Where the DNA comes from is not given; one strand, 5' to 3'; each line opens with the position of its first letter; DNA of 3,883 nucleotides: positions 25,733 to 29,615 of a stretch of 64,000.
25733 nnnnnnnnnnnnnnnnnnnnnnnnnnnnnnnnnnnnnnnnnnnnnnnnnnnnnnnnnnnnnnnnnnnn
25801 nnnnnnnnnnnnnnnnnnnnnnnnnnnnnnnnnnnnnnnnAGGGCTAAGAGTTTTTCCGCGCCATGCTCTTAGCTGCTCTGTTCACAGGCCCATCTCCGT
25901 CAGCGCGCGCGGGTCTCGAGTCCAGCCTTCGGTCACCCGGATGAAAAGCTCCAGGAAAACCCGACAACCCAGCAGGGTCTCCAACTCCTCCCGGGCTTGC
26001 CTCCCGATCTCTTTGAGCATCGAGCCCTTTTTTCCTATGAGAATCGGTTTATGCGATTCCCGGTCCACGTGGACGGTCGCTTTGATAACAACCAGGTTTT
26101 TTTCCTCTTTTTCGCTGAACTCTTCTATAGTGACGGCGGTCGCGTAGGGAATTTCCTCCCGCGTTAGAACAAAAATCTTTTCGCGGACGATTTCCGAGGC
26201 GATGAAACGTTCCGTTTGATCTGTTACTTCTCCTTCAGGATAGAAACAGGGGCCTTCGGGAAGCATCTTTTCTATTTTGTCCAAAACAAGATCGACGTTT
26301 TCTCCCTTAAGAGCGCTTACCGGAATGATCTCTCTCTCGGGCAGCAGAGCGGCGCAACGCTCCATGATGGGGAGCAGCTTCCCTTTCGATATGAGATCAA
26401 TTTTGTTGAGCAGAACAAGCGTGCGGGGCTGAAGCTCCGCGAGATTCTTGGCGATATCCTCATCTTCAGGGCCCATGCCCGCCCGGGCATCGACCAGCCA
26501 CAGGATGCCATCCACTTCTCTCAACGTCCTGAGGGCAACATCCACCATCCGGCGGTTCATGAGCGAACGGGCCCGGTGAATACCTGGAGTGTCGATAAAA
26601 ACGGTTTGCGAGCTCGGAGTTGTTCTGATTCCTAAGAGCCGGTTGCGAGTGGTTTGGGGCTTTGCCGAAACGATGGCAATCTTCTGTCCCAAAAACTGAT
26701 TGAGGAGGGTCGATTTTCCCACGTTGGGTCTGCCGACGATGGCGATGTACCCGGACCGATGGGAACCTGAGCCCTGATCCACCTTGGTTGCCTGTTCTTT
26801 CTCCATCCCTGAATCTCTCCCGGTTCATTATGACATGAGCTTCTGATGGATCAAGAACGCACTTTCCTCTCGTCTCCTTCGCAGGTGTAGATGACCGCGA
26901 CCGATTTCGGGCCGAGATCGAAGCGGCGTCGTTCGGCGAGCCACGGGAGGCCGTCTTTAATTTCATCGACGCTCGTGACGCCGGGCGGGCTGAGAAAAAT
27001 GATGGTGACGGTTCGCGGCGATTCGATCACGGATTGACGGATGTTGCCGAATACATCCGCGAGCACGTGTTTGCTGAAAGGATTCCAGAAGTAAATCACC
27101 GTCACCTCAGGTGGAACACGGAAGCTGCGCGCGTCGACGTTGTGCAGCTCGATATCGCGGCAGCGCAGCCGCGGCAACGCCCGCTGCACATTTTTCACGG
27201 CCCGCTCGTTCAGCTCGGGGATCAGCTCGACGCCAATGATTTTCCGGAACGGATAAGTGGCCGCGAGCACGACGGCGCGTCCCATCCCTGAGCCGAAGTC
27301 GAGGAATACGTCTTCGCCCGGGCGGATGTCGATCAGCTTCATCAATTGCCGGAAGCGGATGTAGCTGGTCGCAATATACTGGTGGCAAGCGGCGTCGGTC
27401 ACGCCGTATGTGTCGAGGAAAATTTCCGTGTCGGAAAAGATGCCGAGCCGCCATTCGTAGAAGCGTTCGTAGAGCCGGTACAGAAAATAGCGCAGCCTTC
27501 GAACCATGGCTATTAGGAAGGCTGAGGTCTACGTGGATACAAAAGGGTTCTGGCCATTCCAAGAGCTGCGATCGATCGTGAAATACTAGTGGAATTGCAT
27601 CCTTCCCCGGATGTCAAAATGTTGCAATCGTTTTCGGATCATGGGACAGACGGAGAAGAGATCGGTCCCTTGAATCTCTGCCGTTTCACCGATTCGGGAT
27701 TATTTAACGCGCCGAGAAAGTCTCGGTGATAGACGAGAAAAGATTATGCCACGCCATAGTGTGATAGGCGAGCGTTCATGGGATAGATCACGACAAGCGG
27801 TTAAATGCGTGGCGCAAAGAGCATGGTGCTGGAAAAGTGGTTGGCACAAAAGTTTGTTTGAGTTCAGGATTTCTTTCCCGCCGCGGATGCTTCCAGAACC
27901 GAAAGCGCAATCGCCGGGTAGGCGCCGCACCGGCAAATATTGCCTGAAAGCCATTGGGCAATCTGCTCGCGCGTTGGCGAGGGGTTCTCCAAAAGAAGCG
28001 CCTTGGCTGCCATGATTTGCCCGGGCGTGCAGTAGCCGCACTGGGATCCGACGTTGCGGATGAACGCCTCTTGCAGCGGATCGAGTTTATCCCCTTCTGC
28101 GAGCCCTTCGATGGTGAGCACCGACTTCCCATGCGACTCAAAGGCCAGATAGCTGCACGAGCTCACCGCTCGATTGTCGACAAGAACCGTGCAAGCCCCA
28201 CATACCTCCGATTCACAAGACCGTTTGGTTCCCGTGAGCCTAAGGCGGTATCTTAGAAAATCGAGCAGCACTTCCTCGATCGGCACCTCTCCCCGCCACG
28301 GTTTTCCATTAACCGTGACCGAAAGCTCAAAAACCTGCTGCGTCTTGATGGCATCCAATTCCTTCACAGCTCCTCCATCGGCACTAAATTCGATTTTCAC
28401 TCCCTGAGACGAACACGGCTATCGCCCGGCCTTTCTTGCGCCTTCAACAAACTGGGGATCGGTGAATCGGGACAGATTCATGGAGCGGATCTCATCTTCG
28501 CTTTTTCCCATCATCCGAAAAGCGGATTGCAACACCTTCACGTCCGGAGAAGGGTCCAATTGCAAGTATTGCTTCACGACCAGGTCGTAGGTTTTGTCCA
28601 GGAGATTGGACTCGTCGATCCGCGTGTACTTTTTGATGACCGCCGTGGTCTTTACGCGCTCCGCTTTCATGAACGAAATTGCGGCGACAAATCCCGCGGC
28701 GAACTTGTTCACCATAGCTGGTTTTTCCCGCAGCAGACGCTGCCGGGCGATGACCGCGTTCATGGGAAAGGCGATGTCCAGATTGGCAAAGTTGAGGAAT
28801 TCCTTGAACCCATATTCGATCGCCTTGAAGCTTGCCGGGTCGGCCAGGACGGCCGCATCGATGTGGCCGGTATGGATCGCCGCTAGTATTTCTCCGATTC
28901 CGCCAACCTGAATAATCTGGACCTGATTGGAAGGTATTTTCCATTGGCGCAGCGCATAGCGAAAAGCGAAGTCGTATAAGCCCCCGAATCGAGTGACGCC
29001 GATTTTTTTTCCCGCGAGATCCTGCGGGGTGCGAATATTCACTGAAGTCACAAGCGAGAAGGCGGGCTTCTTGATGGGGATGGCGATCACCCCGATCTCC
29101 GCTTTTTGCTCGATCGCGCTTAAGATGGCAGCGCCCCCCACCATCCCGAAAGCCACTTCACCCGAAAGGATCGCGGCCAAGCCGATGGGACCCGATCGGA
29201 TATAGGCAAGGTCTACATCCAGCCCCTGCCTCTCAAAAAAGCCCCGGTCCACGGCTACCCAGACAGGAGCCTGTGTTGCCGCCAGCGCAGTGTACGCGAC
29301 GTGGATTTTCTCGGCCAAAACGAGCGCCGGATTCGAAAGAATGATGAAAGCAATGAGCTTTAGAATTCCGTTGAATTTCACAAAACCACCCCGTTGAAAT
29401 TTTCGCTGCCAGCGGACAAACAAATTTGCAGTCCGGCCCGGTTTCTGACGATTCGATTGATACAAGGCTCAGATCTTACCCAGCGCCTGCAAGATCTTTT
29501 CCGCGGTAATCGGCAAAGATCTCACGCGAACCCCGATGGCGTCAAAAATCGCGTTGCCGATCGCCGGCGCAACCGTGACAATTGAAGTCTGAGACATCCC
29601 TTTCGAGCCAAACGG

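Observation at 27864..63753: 36-kb unidirectional array combining Mo-hydroxylases with five decarboxylase candidates: putative heteroaromatic polycarboxylate catabolism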

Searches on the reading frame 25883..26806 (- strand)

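Call 8: search_protein_families(library=pfam, proteins=[window:25883-26806:-], max_evalue=0.00001)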
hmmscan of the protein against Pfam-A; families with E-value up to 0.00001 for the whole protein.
window:25883-26806:- (307 aa): 7 families
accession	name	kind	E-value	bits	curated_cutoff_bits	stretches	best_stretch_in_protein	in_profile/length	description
PF01926.29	MMR_HSR1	-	3e-25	88.9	21.9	1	21-135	2-113/113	50S ribosome-binding GTPase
PF07650.23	KH_2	-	1.2e-17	63.9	22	1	218-295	1-77/78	KH domain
PF00009.33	GTP_EFTU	-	6.2e-13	49.2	26.5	1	63-183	66-187/188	Elongation factor Tu GTP binding domain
PF00350.29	Dynamin_N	-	1.3e-12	48.5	27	0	65-136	100-168/168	Dynamin family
PF02421.24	FeoB_N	-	4.6e-12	46.2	27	1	21-178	3-156/156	Ferrous iron transport protein B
PF03193.22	RsgA_GTPase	-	1.1e-06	29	30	0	18-78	106-170/174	RsgA GTPase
PF02492.25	cobW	-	5.2e-06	26.6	20.7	0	65-152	83-169/180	CobW/HypB/UreG, nucleotide-binding domain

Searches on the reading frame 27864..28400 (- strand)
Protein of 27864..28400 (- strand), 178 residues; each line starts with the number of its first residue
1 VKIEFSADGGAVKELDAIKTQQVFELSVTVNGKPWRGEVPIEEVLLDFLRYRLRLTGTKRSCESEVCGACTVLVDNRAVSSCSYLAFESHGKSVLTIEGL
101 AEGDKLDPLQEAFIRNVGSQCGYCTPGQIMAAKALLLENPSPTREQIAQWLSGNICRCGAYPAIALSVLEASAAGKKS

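Call 8: search_protein_families(library=pfam, proteins=[window:27864-28400:-], max_evalue=0.00001)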
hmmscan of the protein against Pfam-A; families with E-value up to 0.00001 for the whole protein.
window:27864-28400:- (178 aa): 2 families
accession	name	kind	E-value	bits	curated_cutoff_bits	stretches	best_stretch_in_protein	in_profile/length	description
PF01799.25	Fer2_2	-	1.4e-29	102.4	30.3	1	96-165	1-71/75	[2Fe-2S] binding domain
PF00111.32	Fer2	-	9.9e-08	32.3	21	1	28-82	1-55/77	2Fe-2S iron-sulfur cluster binding domain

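Call 12: search_protein_families(library=ncbifam, proteins=[window:27864-28400:-], max_evalue=0.00001)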
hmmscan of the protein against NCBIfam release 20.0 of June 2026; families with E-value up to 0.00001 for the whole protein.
window:27864-28400:- (178 aa): 11 families
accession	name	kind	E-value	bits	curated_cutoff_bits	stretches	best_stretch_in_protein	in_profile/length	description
NF041020.1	glyceraldDH_gamma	equivalog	1.1e-49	168.2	290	1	18-173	5-160/164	glyceraldehyde dehydrogenase subunit gamma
TIGR03193.1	4hydroxCoAred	equivalog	1.1e-47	161.6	257.8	1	26-170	2-146/148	4-hydroxybenzoyl-CoA reductase subunit gamma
TIGR03198.1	pucE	equivalog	3.2e-47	159.8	254.3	1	26-169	4-146/151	xanthine dehydrogenase subunit E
NF043084.2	XdhC_XDHase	equivalog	2.1e-44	150.7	217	1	26-168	3-146/151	xanthine dehydrogenase subunit XdhC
NF008514.0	PRK11433.1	equivalog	3.3e-44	151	322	1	16-172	43-214/218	aldehyde dehydrogenase iron-sulfur subunit PaoA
NF045668.1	pterin_aldehy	equivalog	1.1e-40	139.6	1100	1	27-173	4-153/905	molybdopterin-dependent aldehyde oxidoreductase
NF007387.0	PRK09908.1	equivalog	1.2e-36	125.5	212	1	21-171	4-155/159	xanthine dehydrogenase iron sulfur-binding subunit XdhC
TIGR02963.1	xanthine_xdhA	equivalog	1.2e-35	123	467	1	38-168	14-154/468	xanthine dehydrogenase small subunit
TIGR03311.1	Se_dep_XDH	equivalog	9.4e-34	116.6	830.45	1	30-168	5-140/848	selenium-dependent xanthine dehydrogenase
TIGR02969.1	mam_aldehyde_ox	subfamily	7.2e-26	90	1912.3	1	29-164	6-153/1330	aldehyde oxidase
TIGR03313.1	Se_sel_red_Mo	hypoth_equivalog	4.2e-07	28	1101.9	1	29-164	2-137/951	molybdopterin-dependent oxidoreductase Mo/Fe-S-binding subunit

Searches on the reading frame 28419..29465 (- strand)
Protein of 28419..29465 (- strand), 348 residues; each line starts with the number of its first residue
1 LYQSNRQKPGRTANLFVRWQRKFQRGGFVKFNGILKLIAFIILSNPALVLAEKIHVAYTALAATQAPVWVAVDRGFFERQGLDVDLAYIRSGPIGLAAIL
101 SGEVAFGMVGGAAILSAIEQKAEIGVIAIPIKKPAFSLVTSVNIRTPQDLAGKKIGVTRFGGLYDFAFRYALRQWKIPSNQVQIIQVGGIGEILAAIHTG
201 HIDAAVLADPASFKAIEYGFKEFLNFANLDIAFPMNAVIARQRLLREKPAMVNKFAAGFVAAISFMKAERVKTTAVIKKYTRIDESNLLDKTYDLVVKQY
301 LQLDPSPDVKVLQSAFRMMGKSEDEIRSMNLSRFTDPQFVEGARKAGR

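Call 8: search_protein_families(library=pfam, proteins=[window:28419-29465:-], max_evalue=0.00001)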
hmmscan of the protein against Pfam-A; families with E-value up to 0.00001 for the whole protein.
window:28419-29465:- (348 aa): 2 families
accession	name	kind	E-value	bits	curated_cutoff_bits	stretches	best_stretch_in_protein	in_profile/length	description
PF09084.16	NMT1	-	4.1e-21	76.3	20.5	1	66-268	5-211/216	NMT1/THI5 like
PF13379.11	NMT1_2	-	2.7e-13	50.7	24.7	1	53-269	7-241/252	NMT1-like family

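Call 12: search_protein_families(library=ncbifam, proteins=[window:28419-29381:-], max_evalue=0.00001)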
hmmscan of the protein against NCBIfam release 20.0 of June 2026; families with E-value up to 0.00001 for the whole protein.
window:28419-29381:- (320 aa): 4 families
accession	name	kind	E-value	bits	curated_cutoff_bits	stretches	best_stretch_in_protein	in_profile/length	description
TIGR01728.1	SsuA_fam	subfamily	1e-23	84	163.5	1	27-261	2-239/290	aliphatic sulfonate ABC transporter substrate-binding protein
TIGR01729.1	taurine_ABC_bnd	equivalog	1.7e-16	60.5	304.25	1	38-240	10-215/300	taurine ABC transporter substrate-binding protein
NF008553.0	PRK11480.1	equivalog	3.5e-15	56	490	1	22-234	21-231/320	taurine ABC transporter substrate-binding protein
NF040735.1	SBP_SaoX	equivalog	5e-11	42.3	300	1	41-294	19-274/330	ABC transporter substrate-binding subunit SaoX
